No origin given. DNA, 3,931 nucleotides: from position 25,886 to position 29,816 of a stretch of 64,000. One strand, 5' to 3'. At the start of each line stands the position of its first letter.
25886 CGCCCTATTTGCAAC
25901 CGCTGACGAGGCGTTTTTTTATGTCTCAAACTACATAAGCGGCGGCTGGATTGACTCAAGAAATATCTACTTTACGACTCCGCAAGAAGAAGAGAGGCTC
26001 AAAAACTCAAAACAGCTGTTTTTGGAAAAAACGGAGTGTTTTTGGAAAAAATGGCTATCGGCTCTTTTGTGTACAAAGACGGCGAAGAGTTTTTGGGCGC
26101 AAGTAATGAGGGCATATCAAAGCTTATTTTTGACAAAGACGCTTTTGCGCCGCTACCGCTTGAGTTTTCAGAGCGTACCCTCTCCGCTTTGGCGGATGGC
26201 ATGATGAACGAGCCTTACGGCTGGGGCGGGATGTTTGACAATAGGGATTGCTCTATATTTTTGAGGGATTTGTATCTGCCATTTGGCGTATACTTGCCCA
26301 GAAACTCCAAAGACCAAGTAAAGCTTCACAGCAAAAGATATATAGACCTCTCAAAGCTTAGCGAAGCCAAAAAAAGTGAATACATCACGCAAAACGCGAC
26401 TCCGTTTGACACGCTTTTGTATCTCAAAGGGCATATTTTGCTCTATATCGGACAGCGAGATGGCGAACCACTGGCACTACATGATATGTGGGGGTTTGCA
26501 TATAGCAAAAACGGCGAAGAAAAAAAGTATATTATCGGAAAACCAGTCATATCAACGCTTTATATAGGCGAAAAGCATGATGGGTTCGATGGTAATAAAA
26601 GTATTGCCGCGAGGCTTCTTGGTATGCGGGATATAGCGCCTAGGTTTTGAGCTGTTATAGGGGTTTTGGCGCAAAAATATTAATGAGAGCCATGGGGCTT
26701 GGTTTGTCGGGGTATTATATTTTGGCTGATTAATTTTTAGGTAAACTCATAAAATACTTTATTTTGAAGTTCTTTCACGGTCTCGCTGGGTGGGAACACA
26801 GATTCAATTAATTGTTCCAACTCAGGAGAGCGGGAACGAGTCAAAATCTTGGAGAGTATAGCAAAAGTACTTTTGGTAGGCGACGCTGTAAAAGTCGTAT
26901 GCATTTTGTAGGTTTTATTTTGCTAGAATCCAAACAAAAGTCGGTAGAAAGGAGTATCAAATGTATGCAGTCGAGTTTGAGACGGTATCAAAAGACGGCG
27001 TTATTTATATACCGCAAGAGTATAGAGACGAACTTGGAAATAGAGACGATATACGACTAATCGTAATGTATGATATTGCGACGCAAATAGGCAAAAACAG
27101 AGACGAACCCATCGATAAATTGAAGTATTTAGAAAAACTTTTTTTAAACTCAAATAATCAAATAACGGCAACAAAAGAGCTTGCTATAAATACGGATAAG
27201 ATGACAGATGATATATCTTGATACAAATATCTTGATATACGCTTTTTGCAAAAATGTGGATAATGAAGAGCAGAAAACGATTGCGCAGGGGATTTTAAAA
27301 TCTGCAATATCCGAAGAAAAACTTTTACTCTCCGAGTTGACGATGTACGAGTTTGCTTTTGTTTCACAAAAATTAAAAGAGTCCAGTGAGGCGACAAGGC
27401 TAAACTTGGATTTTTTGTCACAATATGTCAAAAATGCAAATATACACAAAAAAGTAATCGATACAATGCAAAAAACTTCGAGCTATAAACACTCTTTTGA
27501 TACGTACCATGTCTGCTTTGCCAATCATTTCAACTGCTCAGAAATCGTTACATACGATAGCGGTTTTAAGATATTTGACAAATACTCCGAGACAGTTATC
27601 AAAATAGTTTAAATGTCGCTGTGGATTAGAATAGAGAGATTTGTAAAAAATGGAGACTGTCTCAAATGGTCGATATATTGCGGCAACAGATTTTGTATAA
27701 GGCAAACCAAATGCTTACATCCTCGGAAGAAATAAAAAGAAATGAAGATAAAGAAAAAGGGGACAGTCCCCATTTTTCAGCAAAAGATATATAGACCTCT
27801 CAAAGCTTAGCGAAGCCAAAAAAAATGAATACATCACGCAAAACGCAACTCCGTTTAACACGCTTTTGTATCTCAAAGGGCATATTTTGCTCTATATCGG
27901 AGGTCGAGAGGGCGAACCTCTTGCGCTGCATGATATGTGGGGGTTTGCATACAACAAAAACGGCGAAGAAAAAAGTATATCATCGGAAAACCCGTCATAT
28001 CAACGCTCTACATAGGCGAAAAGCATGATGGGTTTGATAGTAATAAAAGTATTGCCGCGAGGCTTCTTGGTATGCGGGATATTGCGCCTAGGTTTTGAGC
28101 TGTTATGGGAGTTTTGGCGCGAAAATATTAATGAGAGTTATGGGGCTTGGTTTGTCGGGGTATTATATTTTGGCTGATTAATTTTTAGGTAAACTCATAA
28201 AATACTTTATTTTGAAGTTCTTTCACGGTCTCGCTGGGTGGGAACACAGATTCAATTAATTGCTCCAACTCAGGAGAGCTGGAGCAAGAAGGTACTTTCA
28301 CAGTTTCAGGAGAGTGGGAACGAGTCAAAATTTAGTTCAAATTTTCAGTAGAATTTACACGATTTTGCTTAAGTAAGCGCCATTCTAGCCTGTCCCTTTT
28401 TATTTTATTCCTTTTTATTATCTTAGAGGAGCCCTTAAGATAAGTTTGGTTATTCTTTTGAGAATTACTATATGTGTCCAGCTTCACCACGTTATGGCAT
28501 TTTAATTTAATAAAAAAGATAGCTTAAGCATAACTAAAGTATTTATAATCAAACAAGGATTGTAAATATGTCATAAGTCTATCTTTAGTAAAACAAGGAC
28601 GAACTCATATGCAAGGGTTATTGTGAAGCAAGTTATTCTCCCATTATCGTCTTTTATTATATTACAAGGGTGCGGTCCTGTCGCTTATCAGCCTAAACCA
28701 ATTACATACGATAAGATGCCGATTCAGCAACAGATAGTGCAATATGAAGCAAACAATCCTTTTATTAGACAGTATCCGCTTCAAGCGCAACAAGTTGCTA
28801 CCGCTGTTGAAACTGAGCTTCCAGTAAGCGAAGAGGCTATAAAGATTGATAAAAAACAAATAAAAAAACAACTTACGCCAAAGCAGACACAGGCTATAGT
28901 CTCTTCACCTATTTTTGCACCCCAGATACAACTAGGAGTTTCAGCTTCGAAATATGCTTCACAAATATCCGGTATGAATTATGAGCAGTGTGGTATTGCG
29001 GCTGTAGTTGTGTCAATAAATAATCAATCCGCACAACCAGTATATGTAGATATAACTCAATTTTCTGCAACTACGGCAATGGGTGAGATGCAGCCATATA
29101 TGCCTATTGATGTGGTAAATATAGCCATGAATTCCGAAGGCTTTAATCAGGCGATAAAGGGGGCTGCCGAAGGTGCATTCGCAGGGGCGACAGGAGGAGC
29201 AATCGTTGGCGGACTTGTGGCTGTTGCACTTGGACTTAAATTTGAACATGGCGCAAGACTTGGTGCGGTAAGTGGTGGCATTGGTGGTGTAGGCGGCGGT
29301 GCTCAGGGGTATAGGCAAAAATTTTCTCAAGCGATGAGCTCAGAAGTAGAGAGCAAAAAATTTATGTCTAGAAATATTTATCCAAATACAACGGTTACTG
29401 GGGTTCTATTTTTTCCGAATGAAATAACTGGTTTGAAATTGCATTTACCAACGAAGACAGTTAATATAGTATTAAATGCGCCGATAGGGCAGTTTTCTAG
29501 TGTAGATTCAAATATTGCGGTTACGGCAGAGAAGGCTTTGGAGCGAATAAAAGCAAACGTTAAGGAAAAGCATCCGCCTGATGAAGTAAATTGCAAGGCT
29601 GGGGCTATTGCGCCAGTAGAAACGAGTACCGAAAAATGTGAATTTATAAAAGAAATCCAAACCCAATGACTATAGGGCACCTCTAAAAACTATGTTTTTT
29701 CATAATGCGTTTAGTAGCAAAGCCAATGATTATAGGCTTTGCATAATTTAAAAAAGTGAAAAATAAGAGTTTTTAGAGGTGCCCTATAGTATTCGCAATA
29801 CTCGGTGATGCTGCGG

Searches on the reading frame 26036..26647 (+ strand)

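Call 47: search_protein_families(library=pfam, proteins=[window:26036-26647:+], max_evalue=0.001)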
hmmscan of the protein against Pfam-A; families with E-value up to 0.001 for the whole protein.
window:26036-26647:+ (204 aa): 1 family
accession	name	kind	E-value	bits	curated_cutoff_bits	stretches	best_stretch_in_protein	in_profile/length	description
PF00877.26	NLPC_P60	-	4.8e-09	36.6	23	1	59-141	2-75/105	NlpC/P60 family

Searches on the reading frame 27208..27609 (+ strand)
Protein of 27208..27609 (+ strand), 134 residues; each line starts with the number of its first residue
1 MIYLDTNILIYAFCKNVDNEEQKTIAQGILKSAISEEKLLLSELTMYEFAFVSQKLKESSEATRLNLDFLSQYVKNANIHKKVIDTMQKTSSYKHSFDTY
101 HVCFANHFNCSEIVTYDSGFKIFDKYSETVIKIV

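Call 47: search_protein_families(library=pfam, proteins=[window:27208-27609:+], max_evalue=0.001)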
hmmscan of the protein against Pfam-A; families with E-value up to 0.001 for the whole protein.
window:27208-27609:+ (134 aa): 1 family
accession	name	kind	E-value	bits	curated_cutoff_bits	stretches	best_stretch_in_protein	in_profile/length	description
PF01850.27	PIN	-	1.6e-11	45.3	23.6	1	2-124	1-118/120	PIN domain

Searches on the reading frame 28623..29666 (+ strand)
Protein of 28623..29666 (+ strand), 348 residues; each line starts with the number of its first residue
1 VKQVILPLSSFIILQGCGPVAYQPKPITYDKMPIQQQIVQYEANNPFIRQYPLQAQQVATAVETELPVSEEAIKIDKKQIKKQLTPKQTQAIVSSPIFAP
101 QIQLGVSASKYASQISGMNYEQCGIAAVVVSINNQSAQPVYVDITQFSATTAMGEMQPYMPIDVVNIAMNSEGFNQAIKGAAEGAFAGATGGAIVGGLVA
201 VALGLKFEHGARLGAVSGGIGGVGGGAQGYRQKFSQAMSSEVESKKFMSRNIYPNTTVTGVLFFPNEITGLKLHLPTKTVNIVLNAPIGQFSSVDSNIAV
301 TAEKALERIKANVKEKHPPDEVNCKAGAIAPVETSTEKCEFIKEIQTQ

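Call 47: search_protein_families(library=pfam, proteins=[window:28623-29666:+], max_evalue=0.001)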
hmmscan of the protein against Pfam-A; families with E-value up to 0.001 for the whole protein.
window:28623-29666:+ (348 aa): 1 family
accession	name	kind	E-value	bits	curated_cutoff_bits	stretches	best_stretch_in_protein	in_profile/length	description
PF11611.13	DUF4352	-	0.00086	20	25.9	0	125-158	37-70/122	Domain of unknown function (DUF4352)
